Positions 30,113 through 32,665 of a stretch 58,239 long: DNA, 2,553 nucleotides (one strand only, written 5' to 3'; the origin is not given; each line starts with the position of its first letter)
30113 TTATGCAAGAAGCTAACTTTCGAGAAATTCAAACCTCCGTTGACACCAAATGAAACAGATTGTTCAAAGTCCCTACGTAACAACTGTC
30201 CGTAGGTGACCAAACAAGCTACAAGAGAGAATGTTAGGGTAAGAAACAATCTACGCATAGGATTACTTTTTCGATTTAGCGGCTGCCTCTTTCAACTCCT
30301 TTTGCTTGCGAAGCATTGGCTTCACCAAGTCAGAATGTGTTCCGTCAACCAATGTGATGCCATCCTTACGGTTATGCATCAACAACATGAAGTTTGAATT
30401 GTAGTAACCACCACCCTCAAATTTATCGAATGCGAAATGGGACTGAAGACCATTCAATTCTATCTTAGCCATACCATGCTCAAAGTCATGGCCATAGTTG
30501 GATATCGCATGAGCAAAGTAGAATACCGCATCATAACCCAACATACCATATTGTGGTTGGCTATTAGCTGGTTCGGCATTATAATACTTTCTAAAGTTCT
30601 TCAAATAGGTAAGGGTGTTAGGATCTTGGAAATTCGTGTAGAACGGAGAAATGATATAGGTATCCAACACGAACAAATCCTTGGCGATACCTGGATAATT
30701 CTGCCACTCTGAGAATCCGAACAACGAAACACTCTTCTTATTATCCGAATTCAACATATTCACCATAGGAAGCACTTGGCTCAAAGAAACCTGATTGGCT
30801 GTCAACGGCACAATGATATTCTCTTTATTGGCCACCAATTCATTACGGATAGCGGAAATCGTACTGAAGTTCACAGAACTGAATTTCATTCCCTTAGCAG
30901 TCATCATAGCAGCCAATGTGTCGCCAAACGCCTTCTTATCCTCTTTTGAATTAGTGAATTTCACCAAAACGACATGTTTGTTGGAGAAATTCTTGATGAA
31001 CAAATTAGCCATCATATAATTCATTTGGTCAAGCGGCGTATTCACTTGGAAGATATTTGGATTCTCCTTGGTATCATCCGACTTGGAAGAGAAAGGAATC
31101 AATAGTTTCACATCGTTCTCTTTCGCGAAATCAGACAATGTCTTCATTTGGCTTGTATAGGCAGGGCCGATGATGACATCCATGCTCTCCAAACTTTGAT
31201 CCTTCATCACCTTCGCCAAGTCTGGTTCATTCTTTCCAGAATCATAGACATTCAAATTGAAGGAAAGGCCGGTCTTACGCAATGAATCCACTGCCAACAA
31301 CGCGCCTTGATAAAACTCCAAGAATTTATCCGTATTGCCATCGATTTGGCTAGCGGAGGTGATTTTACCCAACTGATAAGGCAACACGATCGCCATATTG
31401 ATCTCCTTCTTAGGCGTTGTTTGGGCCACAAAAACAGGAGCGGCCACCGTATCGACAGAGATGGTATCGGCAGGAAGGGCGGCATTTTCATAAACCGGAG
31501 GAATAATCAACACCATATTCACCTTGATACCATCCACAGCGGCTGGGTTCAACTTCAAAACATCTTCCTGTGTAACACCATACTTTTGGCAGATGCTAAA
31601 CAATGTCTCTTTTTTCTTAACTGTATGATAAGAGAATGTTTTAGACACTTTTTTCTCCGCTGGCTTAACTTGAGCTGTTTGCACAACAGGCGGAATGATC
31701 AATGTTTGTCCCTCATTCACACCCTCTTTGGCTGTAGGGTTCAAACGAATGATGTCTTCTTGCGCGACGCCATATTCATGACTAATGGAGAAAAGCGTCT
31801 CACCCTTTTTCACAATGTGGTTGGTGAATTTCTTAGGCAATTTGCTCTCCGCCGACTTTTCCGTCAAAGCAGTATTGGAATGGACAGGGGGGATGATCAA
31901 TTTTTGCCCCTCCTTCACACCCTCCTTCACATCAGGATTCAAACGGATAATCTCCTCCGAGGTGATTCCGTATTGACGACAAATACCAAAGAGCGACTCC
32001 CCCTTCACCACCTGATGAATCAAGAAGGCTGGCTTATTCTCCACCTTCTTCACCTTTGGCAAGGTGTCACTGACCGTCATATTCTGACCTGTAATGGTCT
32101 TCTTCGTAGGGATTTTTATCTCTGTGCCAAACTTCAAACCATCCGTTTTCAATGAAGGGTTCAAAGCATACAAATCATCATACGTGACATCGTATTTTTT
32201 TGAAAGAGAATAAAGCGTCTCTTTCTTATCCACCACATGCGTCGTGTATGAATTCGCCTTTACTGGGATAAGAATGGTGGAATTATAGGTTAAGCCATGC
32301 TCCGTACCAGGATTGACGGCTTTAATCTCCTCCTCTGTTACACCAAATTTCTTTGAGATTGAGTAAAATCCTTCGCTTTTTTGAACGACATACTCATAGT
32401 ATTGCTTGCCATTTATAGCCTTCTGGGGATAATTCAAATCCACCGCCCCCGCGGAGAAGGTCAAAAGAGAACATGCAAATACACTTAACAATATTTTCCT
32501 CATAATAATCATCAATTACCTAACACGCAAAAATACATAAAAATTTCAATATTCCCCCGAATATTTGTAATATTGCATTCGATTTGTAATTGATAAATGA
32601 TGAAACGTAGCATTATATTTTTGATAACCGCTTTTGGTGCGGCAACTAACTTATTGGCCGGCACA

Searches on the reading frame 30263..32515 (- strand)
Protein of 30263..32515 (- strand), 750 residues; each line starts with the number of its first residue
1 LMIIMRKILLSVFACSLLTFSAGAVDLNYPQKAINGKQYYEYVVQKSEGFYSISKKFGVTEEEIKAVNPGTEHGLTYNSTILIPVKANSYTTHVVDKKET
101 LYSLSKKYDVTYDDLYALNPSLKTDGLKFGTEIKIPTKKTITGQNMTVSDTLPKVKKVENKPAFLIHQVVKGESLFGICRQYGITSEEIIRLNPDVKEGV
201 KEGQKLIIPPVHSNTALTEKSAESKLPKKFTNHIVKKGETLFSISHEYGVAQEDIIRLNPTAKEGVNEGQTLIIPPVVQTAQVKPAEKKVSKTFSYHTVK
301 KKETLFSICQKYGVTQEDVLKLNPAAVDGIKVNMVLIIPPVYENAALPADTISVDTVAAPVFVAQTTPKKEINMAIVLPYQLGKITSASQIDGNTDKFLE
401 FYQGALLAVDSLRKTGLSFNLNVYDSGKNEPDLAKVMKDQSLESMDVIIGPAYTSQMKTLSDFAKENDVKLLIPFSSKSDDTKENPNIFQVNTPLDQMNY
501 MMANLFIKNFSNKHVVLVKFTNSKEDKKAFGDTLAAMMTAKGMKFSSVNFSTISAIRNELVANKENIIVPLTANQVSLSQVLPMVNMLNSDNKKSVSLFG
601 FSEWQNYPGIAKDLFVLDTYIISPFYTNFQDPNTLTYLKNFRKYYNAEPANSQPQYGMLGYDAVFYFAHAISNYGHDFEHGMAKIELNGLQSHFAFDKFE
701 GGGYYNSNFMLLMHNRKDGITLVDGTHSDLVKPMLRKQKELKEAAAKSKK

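Call 84: search_protein_families(library=pfam, proteins=[window:30263-32515:-], max_evalue=0.00001)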
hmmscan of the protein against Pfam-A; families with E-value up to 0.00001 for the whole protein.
window:30263-32515:- (750 aa): 5 families
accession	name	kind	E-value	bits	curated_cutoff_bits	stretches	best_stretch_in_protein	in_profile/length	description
PF01476.26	LysM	-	2.6e-50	168.6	20.9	4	93-136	1-43/43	LysM domain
PF01094.35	ANF_receptor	-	3.5e-12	46.5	25.4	1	407-675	8-294/353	Receptor family ligand binding region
PF13458.12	Peripla_BP_6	-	3.5e-11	43.8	31.7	1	403-675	23-297/343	Periplasmic binding protein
PF23473.1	LysM3_LYK4_5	-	1.5e-08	35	29.3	0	42-84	5-47/48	LYK4/5 LysM3 domain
PF23446.1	LysM1_NFP_LYK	-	1.1e-06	29.8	36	0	48-86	16-56/60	NFP/LYK LysM1 domain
